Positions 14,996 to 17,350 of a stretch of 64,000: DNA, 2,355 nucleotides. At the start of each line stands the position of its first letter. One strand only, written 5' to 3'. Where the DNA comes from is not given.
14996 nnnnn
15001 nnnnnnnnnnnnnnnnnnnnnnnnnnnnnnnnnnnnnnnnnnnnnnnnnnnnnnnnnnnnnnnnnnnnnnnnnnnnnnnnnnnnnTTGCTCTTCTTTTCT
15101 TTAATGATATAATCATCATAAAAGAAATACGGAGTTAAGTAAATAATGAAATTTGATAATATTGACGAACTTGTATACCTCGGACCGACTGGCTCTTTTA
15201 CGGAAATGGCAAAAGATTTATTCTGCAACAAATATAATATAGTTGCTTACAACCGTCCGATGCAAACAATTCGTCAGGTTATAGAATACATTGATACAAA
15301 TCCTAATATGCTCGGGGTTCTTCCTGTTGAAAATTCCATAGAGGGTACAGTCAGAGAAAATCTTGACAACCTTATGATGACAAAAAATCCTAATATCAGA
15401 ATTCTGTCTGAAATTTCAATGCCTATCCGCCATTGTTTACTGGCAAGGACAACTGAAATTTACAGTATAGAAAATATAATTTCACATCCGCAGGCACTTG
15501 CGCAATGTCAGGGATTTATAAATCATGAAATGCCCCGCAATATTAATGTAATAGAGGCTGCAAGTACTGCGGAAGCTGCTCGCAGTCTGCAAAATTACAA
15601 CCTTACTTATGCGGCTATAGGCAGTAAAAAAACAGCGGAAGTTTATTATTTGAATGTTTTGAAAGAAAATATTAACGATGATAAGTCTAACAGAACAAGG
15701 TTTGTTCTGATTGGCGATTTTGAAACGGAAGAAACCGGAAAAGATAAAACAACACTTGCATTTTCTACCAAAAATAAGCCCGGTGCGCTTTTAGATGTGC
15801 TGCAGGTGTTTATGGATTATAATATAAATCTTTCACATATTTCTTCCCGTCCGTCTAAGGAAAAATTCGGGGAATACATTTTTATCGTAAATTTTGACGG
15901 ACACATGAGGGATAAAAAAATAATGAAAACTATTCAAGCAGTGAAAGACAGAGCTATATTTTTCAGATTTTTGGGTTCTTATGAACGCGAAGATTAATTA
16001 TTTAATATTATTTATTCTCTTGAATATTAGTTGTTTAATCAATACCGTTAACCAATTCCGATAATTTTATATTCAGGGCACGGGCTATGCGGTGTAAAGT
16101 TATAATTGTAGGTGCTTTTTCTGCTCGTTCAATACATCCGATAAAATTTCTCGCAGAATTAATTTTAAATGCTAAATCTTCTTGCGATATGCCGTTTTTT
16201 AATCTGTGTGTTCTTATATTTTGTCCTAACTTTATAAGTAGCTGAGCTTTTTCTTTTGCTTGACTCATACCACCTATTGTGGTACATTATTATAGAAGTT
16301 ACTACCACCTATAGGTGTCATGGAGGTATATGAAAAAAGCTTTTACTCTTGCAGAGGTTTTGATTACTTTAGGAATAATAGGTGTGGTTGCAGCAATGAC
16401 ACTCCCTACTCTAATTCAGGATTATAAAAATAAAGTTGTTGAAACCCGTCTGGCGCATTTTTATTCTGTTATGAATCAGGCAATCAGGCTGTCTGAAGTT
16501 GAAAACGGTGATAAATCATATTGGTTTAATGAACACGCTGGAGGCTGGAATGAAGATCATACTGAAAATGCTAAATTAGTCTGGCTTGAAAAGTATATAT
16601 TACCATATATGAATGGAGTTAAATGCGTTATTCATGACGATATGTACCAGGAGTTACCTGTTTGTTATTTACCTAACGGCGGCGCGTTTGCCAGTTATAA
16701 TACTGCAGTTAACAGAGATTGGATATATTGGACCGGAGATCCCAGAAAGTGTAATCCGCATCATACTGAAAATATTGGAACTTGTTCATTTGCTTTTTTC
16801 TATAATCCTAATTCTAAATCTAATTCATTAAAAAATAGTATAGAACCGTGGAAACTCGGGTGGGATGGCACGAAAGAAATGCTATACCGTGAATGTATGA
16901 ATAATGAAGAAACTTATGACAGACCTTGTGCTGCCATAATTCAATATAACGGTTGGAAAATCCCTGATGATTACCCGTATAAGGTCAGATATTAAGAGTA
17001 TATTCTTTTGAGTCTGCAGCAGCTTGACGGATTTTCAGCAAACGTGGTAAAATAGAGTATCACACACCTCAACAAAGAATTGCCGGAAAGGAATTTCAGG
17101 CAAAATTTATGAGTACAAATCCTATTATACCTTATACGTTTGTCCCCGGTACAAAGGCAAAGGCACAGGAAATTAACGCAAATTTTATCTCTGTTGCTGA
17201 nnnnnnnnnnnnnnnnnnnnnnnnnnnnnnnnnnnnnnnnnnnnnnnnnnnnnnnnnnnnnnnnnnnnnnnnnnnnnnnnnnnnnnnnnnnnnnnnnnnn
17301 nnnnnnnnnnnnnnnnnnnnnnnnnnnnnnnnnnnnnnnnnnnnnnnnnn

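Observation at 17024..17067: Near-identical promoter plus leader element shared by two distant, functionally obscure genes (17024-17067 and 38192-38235)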

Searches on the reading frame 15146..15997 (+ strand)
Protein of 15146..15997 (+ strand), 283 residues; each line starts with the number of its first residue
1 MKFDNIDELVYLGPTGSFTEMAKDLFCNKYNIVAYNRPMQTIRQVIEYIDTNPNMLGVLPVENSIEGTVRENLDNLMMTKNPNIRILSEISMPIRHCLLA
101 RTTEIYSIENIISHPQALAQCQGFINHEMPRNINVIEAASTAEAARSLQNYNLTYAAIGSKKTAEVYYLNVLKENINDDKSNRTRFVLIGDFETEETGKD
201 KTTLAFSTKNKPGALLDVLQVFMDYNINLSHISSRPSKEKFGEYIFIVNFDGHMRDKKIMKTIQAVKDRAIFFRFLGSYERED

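Call 10: search_protein_families(library=pfam, proteins=[window:15146-15997:+], max_evalue=0.01)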
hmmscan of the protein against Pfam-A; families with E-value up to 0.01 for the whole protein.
window:15146-15997:+ (283 aa): 4 families
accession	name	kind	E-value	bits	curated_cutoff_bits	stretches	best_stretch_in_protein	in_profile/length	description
PF00800.23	PDT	-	3.4e-50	170.8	25.2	1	10-191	2-178/181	Prephenate dehydratase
PF01842.31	ACT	-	8.9e-15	54.6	27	1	203-267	2-65/66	ACT domain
PF13291.12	ACT_4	-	5.6e-05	24.2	27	1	202-268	7-74/80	ACT domain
PF22629.2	ACT_AHAS_ss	-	0.0001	22.8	27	1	206-268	3-64/67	AHAS small subunit-like ACT domain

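Call 11: search_protein_families(library=phrogs, proteins=[window:15146-15997:+], max_evalue=0.01)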
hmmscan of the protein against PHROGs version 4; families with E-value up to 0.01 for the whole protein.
window:15146-15997:+ (283 aa): 1 family
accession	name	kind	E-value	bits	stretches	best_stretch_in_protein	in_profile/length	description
phrog_10727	-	unknown function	6.5e-28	98.7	1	9-282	106-378/386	-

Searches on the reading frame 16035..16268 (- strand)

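Call 44: search_protein_families(library=pfam, proteins=[window:16035-16268:-], max_evalue=0.1)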
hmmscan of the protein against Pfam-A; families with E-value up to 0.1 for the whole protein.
window:16035-16268:- (77 aa): 6 families
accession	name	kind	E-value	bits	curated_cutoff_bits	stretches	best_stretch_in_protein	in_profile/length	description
PF01381.28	HTH_3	-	1.1e-11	45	23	1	18-72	1-55/55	Helix-turn-helix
PF13443.12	HTH_26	-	7.8e-05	23.3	22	1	24-73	8-58/63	Cro/C1-type HTH DNA-binding domain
PF13560.12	HTH_31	-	9.2e-05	23.1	27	1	14-67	2-56/64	Helix-turn-helix domain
PF12844.13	HTH_19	-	0.00034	20.9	30.2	1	15-77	1-63/64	Helix-turn-helix domain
PF00707.27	IF3_C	-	0.029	14.7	34.8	1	17-44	2-29/86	Translation initiation factor IF-3, C-terminal domain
PF24647.1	Phage_blade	-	0.042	14.3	27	1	27-64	22-59/60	Phage blade protein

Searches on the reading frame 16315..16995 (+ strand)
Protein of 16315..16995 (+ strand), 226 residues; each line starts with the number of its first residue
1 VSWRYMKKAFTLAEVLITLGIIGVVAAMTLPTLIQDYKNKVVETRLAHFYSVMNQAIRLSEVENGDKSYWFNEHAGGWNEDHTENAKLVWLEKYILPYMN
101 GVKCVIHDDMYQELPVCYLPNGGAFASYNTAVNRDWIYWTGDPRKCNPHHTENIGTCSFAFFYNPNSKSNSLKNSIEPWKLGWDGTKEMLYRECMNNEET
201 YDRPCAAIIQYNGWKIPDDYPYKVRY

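Call 10: search_protein_families(library=pfam, proteins=[window:16315-16995:+], max_evalue=0.01)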
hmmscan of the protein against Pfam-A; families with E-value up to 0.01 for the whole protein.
window:16315-16995:+ (226 aa): 2 families
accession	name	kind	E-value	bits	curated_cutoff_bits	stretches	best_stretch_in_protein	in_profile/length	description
PF20318.3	DUF6613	-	3.2e-18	66.8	24.3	1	32-224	1-200/200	Family of unknown function (DUF6613)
PF07963.17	N_methyl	-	2.1e-05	24.3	21.2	1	7-29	4-26/27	Prokaryotic N-terminal methylation motif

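Call 11: search_protein_families(library=phrogs, proteins=[window:16315-16995:+], max_evalue=0.01)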
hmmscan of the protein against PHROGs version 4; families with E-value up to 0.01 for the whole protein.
window:16315-16995:+ (226 aa): 2 families
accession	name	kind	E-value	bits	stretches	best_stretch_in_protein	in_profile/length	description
phrog_27437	-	unknown function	0.00059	21.1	1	7-50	7-50/140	-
phrog_10597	-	unknown function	0.0058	17.5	0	7-30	4-27/59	-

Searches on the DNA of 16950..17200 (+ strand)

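Call 90: search_rna_families(source=window, start=16950, end=17200, threshold=evalue, max_evalue=1)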
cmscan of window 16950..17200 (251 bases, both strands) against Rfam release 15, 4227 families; matches with E-value up to 1: 1.
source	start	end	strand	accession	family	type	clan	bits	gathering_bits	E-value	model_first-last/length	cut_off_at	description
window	17039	17159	-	RF01773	rpsL_pseudo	Cis-reg; leader;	-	16.2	70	0.35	1-128/128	no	Pseudomonas rpsL leader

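Call 92: search_dna_similar(query=window:17015-17111:+, collection=phages, mode=distant, max_evalue=1, max_rows=10)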
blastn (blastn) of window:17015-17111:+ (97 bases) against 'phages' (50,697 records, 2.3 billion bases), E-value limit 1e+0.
No match.
